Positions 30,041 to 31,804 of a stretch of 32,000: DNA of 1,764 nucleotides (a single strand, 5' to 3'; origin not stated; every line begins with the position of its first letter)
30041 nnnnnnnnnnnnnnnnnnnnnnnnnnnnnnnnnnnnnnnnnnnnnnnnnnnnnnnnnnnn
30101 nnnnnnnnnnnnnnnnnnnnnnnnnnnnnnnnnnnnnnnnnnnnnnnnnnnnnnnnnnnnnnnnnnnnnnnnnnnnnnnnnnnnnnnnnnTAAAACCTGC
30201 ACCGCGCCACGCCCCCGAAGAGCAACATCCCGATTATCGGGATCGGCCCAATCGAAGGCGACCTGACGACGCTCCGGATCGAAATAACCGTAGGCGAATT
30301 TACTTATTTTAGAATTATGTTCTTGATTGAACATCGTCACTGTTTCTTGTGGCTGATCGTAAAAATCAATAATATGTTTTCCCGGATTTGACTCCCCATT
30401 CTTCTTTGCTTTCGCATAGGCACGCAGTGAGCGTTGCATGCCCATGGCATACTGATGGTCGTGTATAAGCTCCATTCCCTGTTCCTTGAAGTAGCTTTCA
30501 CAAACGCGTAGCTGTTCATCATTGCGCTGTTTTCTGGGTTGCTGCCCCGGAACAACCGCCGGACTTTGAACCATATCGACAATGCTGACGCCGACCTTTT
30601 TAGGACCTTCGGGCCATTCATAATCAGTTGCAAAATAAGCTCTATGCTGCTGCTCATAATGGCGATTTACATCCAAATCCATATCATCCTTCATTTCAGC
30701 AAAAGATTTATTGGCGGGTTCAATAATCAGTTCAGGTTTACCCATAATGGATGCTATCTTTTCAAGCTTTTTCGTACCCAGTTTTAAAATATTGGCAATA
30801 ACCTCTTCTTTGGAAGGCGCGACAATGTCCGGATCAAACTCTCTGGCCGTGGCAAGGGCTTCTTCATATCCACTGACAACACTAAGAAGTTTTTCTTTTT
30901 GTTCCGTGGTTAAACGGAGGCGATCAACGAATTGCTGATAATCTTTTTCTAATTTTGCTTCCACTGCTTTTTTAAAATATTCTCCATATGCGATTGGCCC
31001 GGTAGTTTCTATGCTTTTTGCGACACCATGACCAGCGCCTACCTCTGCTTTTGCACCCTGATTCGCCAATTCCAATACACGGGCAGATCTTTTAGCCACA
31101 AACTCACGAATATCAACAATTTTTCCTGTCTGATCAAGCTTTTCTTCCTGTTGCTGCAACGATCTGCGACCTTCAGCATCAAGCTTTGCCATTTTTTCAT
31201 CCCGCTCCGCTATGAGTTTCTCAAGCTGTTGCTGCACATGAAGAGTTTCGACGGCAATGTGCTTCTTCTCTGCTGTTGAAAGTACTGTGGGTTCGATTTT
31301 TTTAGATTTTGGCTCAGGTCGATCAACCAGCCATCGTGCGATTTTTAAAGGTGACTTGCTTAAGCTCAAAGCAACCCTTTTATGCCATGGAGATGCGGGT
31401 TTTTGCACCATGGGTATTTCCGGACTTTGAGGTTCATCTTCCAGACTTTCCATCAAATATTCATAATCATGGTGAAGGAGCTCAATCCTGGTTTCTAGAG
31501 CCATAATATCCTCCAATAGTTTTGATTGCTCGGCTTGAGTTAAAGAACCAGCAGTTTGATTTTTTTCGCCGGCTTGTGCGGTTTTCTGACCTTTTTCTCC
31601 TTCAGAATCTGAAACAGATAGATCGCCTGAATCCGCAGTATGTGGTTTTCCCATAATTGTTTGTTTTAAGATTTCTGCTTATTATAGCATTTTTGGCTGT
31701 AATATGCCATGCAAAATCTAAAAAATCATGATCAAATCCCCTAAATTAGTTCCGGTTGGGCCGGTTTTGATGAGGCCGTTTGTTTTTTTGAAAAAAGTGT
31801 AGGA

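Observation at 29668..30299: Adenine-specific VR/TR pair: a DGR mutagenesis signature at the 3' end of a 488-aa gene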

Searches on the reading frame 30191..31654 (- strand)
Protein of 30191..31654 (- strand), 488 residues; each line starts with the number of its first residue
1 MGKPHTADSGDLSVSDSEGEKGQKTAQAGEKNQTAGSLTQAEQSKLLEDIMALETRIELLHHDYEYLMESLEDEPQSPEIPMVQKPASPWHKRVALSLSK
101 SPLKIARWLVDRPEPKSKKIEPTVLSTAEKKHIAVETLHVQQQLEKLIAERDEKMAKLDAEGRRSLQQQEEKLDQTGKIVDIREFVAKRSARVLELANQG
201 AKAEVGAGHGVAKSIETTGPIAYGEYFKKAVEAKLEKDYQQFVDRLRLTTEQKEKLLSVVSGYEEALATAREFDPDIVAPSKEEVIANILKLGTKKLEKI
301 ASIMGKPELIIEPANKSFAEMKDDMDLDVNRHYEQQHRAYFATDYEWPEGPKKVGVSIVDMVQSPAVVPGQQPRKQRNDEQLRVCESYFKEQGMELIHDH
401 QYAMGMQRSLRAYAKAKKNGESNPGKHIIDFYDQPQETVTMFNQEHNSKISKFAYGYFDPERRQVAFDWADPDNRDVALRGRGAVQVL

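Call 8: search_protein_families(library=pfam, proteins=[window:30191-31654:-], max_evalue=0.01)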
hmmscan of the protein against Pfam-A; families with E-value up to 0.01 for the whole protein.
window:30191-31654:- (488 aa): 0 families

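Call 13: find_encoding_contigs(protein=window:30191-31654:-, flank=10000, max_places=10)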
Protein window:30191-31654:- (488 aa): no gene with exactly this product is on record in the collection.

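Call 16: find_homologous_proteins(query=window:30191-31654:-)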
Query window:30191-31654:- (488 aa): 15 proteins with E <= 0.001 among 8000 candidates.
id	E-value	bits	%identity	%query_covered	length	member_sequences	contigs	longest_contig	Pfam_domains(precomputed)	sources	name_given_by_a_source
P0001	0.0e+0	1077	100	100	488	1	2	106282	-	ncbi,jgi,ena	ncbi:MAG: hypothetical protein WC843_03240 [Candidatus Gracilibacteria bacterium]|jgi:hypothetical p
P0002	2.0e-211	721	73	100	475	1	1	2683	-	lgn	-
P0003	1.0e-95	340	63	53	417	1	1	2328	-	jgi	jgi:hypothetical protein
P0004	1.3e-93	333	60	53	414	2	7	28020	-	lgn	-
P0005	2.6e-93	332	58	53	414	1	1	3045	-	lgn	-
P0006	4.2e-93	331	53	65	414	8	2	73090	-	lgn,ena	-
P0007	1.3e-90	323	43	94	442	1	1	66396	-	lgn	-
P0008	8.8e-80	287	57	51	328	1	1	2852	-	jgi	jgi:hypothetical protein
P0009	3.6e-73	266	53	50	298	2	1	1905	-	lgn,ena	-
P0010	4.5e-71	259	55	51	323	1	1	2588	-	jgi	jgi:hypothetical protein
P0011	1.7e-66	244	54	46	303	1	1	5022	-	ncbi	-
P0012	3.2e-62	229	49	51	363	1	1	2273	-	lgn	-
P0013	3.4e-60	223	48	51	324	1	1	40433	-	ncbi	-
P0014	3.1e-53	200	43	52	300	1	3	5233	-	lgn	-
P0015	2.2e-41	161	35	100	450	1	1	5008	-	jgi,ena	-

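Call 17: find_encoding_contigs(protein=P0001, flank=10000, max_places=5)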
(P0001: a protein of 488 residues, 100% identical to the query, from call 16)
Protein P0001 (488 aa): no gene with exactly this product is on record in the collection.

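Call 22: find_encoding_contigs(protein=P0006, flank=10000, max_places=3)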
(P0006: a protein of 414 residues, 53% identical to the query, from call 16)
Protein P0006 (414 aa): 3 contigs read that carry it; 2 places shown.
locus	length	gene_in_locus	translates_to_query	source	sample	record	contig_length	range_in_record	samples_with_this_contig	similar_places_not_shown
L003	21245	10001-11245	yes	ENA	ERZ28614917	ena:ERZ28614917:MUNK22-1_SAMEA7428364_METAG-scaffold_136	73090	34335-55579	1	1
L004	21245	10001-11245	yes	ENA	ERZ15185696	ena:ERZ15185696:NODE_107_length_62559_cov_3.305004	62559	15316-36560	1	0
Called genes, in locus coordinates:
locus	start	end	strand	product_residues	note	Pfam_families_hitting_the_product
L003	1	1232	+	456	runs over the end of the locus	PF01368:DHH, PF02272:DHHA1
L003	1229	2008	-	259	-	PF20772:TACO1_YebC_N, PF01709:Transcrip_reg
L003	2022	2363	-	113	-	-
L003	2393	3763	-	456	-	PF00395:SLH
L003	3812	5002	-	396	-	PF00085:Thioredoxin (weak), PF13462:Thioredoxin_4, PF01323:DSBA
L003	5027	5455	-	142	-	-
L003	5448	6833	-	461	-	PF13393:tRNA-synt_His, PF00587:tRNA-synt_2b, PF03129:HGTP_anticodon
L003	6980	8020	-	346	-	PF03706:LPG_synthase_TM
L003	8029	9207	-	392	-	PF00814:TsaD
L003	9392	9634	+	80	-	-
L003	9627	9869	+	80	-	-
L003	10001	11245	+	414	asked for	-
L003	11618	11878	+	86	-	-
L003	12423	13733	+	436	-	PF01743:PolyA_pol, PF12627:PolyA_pol_RNAbd, PF01966:HD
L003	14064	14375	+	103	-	-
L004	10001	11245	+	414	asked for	-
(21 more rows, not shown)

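Call 23: find_encoding_contigs(protein=P0007, flank=10000, max_places=3)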
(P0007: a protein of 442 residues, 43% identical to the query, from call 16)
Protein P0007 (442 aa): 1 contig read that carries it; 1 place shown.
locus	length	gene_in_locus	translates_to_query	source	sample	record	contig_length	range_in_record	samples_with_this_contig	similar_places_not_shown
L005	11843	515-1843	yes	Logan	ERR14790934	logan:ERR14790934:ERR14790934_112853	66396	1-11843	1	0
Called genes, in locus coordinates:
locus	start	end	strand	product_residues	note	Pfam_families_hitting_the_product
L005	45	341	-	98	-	-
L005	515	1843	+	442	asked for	-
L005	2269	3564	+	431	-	PF00696:AA_kinase, PF13840:ACT_7 (faint), PF22629:ACT_AHAS_ss (faint), PF22468:ACT_9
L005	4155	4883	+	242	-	PF01996:F420_ligase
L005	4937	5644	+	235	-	PF03315:SDH_beta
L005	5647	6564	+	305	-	PF03313:SDH_alpha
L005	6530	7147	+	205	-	PF00551:Formyl_trans_N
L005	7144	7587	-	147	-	PF00581:Rhodanese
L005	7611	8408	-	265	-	PF00535:Glycos_transf_2, PF10111:Glyco_tranf_2_2, PF13641:Glyco_tranf_2_3, PF13506:Glyco_transf_21, PF13632:Glyco_trans_2_3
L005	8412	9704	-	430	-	PF00483:NTP_transferase, PF12804:NTP_transf_3, PF00132:Hexapep (faint), PF25087:GMPPB_C (weak), PF25084:LbH_EIF2B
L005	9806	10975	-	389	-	PF06849:DUF1246, PF06973:DUF1297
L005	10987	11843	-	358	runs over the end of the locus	PF06849:DUF1246, PF06973:DUF1297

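Call 32: find_encoding_contigs(protein=P0013, flank=6000, max_places=2)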
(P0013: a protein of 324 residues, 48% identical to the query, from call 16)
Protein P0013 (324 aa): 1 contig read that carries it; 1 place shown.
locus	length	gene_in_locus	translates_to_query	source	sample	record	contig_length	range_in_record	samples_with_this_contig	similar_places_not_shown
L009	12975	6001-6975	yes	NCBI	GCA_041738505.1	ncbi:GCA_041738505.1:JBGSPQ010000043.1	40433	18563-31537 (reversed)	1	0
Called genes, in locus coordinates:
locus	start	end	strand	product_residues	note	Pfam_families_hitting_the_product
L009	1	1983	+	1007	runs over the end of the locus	PF07728:AAA_5 (faint)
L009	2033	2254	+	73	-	-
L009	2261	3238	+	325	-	-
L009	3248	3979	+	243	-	PF14066:DUF4256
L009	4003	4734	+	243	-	PF14066:DUF4256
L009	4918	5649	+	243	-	PF14066:DUF4256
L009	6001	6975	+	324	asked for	-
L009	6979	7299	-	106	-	-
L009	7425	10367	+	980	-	PF00395:SLH, PF11369:DUF3160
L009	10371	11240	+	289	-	PF01875:Memo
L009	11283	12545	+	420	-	PF03448:MgtE_N, PF00571:CBS (faint), PF01769:MgtE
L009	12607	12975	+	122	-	-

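Call 33: find_encoding_contigs(protein=P0011, flank=6000, max_places=2)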
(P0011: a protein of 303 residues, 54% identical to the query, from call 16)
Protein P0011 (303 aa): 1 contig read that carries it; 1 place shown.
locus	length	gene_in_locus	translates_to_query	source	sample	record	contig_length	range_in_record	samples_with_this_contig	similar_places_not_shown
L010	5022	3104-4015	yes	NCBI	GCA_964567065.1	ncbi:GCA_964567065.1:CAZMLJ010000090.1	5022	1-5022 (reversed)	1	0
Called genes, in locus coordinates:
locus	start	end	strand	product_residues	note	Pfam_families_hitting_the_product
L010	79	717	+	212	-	-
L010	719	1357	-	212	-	PF05949:DUF881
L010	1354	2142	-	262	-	PF05949:DUF881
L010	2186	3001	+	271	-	PF01177:Asp_Glu_race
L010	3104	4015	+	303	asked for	-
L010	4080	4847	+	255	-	PF14066:DUF4256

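Call 34: find_encoding_contigs(protein=P0015, flank=6000, max_places=2)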
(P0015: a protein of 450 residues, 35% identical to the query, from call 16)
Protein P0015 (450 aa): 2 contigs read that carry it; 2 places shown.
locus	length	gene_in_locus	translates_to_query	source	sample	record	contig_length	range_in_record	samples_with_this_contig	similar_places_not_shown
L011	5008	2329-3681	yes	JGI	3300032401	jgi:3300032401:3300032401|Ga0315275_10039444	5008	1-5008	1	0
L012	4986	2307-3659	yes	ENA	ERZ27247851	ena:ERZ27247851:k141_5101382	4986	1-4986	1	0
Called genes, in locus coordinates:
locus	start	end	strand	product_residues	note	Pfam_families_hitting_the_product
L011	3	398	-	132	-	?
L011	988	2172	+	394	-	-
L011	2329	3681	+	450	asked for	-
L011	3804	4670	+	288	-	-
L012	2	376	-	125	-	?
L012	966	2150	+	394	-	-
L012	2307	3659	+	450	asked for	-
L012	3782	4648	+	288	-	-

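Call 35: find_encoding_contigs(protein=P0002, flank=6000, max_places=2)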
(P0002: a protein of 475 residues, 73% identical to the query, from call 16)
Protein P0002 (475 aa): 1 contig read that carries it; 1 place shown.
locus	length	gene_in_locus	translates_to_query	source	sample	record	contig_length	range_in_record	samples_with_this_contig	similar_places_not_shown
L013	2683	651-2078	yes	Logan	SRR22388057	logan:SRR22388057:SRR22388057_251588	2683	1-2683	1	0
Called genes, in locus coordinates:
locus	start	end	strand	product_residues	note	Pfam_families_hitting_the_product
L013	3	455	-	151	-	?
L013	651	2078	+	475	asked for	-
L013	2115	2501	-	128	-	-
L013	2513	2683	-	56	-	?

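Call 41: list_cluster_members(proteins=[P0001, P0132, P0134, P0052, P0068, P0025, P0017, P0016, P0061, P0131])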
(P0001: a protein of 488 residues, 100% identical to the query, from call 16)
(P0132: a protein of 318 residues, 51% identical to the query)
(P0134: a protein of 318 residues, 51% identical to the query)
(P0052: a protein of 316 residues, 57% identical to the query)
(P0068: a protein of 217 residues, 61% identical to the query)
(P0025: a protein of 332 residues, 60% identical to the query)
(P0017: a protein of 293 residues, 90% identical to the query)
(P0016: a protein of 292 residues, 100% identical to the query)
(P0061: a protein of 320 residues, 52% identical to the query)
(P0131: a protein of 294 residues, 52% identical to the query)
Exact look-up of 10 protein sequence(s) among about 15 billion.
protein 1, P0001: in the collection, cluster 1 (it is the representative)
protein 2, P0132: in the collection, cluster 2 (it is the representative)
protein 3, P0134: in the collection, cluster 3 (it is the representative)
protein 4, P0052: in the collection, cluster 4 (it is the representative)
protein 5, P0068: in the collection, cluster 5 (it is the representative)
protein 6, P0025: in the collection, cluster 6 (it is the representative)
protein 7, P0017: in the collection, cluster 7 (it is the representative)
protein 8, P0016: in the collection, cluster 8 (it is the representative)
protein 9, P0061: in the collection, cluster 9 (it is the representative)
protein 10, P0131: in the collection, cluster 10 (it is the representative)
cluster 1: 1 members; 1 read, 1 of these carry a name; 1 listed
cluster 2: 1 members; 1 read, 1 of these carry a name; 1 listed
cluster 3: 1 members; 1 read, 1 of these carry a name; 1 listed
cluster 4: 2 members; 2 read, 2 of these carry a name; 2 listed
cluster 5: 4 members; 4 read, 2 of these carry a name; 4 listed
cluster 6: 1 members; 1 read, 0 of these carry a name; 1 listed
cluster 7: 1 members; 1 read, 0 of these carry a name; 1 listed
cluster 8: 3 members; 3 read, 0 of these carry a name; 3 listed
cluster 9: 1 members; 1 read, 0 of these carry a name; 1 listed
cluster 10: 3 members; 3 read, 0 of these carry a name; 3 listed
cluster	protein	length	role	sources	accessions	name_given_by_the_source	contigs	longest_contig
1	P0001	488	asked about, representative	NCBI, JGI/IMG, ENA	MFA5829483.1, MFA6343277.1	MAG: hypothetical protein WC843_03240 [Candidatus Gracilibacteria bacterium] | hypothetical protein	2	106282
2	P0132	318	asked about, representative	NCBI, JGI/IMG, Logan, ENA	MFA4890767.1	MAG: reverse transcriptase/maturase family protein [Candidatus Gracilibacteria bacterium]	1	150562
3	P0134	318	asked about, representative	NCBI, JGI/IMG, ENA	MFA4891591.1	MAG: reverse transcriptase/maturase family protein [Candidatus Gracilibacteria bacterium]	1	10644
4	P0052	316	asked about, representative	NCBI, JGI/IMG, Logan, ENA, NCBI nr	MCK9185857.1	reverse transcriptase/maturase family protein [Candidatus Gracilibacteria bacterium] | retron-type reverse transcriptase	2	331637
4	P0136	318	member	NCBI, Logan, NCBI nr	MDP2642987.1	MAG: reverse transcriptase/maturase family protein [Candidatus Peregrinibacteria ... | reverse transcriptase/maturase family protein [Candidatus Peregrinibacteria bacterium]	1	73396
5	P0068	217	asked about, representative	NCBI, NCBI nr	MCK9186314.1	RNA-directed DNA polymerase [Candidatus Gracilibacteria bacterium]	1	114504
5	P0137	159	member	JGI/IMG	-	hypothetical protein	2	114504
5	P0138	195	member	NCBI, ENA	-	-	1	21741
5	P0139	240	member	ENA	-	-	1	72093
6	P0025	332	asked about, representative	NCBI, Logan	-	-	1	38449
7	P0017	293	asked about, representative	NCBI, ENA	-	-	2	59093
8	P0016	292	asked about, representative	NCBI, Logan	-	-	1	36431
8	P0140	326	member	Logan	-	-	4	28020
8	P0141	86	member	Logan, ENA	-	-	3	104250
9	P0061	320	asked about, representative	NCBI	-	-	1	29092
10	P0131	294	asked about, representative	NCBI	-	-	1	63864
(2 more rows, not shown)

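Call 43: find_encoding_contigs(protein=P0004, flank=6000, max_places=4)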
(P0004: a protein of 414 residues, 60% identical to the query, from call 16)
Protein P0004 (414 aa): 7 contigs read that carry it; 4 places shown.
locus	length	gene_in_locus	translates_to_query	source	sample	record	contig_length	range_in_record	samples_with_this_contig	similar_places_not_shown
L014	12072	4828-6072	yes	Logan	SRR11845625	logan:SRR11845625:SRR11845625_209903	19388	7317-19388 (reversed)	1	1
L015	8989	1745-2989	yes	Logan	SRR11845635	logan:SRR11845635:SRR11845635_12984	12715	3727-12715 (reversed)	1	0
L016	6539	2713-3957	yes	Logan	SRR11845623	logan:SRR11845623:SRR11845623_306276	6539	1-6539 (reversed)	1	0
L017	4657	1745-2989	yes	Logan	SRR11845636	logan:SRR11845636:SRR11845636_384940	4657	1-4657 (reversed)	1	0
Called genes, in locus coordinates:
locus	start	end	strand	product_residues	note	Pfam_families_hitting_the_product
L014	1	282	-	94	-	?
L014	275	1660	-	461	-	PF13393:tRNA-synt_His, PF00587:tRNA-synt_2b, PF03129:HGTP_anticodon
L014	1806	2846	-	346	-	PF03706:LPG_synthase_TM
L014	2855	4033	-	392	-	PF00814:TsaD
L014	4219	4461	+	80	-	-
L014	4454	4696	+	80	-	-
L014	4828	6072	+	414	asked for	-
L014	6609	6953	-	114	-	PF22296:bAvd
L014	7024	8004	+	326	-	PF00078:RVT_1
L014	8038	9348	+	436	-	PF01743:PolyA_pol, PF12627:PolyA_pol_RNAbd, PF01966:HD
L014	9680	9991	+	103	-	-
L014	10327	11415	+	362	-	-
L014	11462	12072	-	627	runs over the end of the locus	PF01938:TRAM, PF05958:tRNA_U5-meth_tr (weak), PF01170:UPF0020 (weak), PF05175:MTS (faint), PF13649:Methyltransf_25 (faint), PF13847:Methyltransf_31 (weak), PF05958:tRNA_U5-meth_tr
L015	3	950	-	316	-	?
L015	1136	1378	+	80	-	-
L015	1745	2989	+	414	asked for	-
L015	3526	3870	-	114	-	PF22296:bAvd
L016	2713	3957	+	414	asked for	-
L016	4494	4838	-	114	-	PF22296:bAvd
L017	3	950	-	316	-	?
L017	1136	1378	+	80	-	-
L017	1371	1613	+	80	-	-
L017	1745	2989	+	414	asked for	-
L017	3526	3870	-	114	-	PF22296:bAvd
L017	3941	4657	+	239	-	?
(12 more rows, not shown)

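Call 52: find_related_loci(query=A5, collection=viral_contigs, flank=3000)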
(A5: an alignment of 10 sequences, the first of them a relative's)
Query A5 (326 aa) in viral_contigs; peptide patterns used: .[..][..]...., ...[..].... (x = any residue, [..] = any of these).
467 stretches matched a pattern; 51 encode a relative of the query (tblastn E <= 1e-3); 51 distinct loci.
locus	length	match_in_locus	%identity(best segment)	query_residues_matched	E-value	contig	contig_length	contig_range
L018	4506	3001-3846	39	4-276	6e-61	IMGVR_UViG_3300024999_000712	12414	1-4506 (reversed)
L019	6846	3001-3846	39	4-276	7e-61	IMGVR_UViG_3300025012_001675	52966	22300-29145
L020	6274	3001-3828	37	4-270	9e-56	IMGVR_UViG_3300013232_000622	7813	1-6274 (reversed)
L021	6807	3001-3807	40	4-265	1e-58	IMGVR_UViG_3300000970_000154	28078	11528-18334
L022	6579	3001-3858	37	1-277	9e-53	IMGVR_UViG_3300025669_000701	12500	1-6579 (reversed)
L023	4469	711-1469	32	3-257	1e-44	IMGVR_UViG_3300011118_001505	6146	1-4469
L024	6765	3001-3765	33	1-257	1e-44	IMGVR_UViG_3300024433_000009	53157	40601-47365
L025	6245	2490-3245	36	3-257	5e-44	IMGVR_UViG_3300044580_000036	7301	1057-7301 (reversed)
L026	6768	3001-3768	29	3-257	4e-28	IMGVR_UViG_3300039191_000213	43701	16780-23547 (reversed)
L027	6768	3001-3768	32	7-257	2e-27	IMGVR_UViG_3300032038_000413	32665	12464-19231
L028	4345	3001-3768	29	3-257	1e-27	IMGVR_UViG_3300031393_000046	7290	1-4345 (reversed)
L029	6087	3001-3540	31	38-220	1e-25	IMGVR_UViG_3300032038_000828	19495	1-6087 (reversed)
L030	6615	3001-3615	29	38-239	9e-25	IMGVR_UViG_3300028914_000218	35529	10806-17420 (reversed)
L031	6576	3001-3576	31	3-191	3e-24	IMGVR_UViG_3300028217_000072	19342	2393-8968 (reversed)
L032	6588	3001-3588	32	34-230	2e-22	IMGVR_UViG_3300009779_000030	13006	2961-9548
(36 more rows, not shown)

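Call 60: search_solved_structures(query=A2, max_evalue=10)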
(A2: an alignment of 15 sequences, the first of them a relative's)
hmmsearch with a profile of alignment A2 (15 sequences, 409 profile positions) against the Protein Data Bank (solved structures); distinct sequences matched with E-value up to 10: 5.
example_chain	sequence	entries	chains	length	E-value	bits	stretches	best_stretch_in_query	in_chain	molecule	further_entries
7zr2_A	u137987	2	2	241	0.00069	21.9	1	24-193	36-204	Spike protein S2',Chimeric protein mimic of SARS-CoV-2 Spike HR1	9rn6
8fwi_A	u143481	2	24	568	0.65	12.1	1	54-129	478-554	Circadian clock protein KaiC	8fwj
8dba_A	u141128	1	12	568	0.74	11.9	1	55-129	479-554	Circadian clock protein KaiC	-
4rsi_B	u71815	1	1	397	4.9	9.2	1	61-164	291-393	Structural maintenance of chromosomes protein 4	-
7kl9_E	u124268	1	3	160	8.6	8.4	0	68-166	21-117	CTC-445.2 inhibitor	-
